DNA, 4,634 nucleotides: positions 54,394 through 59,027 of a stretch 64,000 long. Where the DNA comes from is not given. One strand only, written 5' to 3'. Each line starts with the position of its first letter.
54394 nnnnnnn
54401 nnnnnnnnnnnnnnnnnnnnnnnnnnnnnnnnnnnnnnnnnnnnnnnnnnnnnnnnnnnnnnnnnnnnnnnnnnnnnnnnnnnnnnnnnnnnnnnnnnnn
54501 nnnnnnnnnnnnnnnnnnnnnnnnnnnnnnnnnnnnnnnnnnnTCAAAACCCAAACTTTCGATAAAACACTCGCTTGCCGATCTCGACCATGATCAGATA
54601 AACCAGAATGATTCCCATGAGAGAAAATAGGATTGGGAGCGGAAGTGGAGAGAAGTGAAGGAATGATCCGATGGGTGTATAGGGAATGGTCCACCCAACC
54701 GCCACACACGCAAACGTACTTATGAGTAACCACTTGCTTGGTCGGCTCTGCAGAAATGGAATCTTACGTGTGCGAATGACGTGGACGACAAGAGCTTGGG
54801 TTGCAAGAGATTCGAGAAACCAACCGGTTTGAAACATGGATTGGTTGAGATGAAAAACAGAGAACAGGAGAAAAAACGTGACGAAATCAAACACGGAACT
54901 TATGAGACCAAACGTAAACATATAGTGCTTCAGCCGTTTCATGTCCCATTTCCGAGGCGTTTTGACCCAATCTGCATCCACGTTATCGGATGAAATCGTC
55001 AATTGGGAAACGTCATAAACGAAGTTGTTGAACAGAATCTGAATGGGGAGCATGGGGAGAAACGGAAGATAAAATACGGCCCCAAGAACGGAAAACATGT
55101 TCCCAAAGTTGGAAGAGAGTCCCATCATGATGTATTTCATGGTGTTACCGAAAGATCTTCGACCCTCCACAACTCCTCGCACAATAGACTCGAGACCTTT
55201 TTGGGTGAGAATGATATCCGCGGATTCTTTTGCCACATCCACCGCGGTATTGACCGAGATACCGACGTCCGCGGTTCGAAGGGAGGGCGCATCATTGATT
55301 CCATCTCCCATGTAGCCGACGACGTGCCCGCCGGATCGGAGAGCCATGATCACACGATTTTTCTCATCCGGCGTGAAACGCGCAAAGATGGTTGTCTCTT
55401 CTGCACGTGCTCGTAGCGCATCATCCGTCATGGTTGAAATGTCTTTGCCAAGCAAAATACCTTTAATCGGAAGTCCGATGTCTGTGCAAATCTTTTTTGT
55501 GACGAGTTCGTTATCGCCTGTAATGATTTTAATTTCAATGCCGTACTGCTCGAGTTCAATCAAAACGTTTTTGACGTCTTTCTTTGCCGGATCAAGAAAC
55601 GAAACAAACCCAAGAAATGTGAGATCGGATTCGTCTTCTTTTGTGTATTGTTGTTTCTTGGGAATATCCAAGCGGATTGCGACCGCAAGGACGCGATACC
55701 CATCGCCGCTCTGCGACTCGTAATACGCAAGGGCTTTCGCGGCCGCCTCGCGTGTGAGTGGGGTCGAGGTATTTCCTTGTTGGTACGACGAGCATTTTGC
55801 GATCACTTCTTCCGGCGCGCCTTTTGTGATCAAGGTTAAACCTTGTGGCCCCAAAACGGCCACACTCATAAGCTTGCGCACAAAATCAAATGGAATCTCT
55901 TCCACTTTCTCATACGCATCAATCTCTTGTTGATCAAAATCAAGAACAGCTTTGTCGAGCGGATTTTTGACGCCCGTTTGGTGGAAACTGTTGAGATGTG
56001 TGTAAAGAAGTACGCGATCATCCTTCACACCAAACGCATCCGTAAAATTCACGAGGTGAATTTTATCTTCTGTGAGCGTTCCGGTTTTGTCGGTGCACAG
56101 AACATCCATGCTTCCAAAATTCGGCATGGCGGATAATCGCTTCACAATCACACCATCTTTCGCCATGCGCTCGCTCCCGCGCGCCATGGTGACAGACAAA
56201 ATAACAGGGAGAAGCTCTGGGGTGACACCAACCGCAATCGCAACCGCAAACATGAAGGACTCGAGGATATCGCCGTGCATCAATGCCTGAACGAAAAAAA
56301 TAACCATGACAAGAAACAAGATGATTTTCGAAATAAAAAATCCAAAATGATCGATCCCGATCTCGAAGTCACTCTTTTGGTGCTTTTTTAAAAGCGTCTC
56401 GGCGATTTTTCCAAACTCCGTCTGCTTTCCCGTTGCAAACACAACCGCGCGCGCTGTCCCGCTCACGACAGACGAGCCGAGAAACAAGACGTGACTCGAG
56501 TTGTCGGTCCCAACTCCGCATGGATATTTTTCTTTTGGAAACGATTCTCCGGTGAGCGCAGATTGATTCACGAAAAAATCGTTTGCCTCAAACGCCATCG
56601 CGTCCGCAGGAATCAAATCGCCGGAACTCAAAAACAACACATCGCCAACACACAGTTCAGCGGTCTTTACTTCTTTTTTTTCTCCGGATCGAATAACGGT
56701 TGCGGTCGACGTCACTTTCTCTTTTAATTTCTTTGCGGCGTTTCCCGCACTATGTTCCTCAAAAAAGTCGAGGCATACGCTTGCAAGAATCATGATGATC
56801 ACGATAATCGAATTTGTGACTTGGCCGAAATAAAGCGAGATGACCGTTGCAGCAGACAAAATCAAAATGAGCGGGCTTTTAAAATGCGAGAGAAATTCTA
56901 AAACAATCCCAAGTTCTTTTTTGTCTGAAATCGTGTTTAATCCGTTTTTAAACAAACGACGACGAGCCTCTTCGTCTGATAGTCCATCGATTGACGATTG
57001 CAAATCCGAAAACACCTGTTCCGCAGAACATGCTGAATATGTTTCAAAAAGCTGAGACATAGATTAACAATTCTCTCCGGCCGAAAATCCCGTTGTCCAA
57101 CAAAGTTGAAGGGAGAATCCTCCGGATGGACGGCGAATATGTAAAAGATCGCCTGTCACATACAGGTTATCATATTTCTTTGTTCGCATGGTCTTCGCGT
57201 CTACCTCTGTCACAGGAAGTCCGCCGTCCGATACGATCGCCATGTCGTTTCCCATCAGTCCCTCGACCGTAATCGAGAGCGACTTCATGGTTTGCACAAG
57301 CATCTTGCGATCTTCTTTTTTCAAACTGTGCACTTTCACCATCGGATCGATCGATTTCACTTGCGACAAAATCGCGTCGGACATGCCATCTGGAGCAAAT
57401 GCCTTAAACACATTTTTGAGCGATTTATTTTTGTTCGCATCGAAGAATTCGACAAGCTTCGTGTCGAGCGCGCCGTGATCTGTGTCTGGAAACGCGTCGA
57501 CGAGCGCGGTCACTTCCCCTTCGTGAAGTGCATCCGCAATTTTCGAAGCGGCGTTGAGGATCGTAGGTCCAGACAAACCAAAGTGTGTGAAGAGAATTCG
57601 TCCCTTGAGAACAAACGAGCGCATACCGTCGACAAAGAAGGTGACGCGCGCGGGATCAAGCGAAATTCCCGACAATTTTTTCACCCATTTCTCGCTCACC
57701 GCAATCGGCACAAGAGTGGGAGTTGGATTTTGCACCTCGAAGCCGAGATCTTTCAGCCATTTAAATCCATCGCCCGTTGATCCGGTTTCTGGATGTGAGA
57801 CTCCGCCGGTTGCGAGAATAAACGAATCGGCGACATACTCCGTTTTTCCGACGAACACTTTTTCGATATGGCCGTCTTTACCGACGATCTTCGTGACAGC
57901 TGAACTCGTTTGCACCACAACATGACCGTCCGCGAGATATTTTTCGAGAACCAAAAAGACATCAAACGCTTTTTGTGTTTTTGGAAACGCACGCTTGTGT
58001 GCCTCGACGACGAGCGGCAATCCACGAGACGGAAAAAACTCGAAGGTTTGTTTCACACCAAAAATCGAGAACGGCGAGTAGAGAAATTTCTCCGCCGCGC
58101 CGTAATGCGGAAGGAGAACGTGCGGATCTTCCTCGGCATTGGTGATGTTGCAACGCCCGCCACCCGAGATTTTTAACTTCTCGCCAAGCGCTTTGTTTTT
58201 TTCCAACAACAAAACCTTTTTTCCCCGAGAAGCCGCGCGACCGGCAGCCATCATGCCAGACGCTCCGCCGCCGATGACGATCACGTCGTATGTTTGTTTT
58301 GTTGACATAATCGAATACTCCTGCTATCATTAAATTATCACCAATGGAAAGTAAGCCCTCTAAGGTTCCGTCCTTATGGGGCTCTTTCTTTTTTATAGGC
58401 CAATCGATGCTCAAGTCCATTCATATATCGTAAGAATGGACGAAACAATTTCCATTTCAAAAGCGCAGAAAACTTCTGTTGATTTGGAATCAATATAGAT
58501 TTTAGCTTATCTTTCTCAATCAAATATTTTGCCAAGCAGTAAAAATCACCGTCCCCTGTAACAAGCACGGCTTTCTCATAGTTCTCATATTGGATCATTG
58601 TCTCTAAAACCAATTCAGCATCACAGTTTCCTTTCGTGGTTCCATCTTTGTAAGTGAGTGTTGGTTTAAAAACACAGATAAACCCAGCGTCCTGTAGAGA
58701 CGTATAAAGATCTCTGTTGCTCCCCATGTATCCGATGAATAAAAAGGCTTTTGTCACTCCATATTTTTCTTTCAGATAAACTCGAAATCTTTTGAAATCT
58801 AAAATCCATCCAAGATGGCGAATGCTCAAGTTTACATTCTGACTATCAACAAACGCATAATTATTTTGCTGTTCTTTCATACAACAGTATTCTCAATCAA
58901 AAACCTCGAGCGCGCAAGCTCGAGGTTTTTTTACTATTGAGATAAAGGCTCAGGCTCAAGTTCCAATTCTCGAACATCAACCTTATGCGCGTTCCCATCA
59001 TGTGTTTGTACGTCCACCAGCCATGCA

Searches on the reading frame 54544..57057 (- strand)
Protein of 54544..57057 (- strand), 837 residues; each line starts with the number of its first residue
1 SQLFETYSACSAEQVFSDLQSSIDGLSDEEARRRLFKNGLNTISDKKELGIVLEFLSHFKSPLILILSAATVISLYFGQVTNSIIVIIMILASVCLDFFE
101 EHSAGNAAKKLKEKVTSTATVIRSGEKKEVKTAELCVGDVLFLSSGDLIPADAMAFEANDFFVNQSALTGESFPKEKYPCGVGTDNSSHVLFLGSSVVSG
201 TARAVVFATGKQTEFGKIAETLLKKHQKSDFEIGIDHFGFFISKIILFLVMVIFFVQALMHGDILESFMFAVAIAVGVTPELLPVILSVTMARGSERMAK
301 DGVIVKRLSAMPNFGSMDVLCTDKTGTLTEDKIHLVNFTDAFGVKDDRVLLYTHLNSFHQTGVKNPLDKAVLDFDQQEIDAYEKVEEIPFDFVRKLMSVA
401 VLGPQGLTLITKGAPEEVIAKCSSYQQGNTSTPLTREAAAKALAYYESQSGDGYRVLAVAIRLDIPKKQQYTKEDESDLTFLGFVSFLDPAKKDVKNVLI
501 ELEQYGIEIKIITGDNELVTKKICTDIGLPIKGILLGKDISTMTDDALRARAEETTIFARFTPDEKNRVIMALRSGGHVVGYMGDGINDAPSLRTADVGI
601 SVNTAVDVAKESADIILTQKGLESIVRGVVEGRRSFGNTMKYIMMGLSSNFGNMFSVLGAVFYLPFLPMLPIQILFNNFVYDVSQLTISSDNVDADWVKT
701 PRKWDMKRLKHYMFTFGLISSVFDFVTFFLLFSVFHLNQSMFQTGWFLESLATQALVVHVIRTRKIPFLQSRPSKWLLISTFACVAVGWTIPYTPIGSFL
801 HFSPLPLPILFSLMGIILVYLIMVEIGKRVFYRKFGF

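Call 97: search_protein_families(library=pfam, proteins=[window:54544-57057:-], max_evalue=0.00001)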
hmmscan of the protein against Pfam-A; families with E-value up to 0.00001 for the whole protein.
window:54544-57057:- (837 aa): 5 families
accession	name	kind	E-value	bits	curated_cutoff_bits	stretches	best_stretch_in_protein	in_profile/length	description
PF00122.25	E1-E2_ATPase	-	3.5e-44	150.9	28.1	1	116-300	4-180/181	E1-E2 ATPase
PF00689.26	Cation_ATPase_C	-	6.3e-25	88.4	27.3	1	666-829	1-174/175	Cation transporting ATPase, C-terminus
PF00690.31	Cation_ATPase_N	-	1.6e-15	56.9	20.4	1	8-74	2-69/69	Cation transporter/ATPase, N-terminus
PF00702.32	Hydrolase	-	4.3e-09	37.5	26.4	1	317-597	1-191/191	haloacid dehalogenase-like hydrolase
PF13246.12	Cation_ATPase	-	5.6e-09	36.3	21.7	1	380-425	44-91/91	Cation transport ATPase (P-type)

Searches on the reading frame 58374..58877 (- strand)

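Call 98: search_protein_families(library=pfam, proteins=[window:58374-58877:-], max_evalue=0.00001)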
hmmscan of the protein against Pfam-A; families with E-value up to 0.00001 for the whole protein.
window:58374-58877:- (167 aa): 1 family
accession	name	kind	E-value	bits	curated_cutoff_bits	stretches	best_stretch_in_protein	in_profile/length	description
PF01936.24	NYN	-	1.7e-11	45.3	24.2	1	9-135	5-130/145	NYN domain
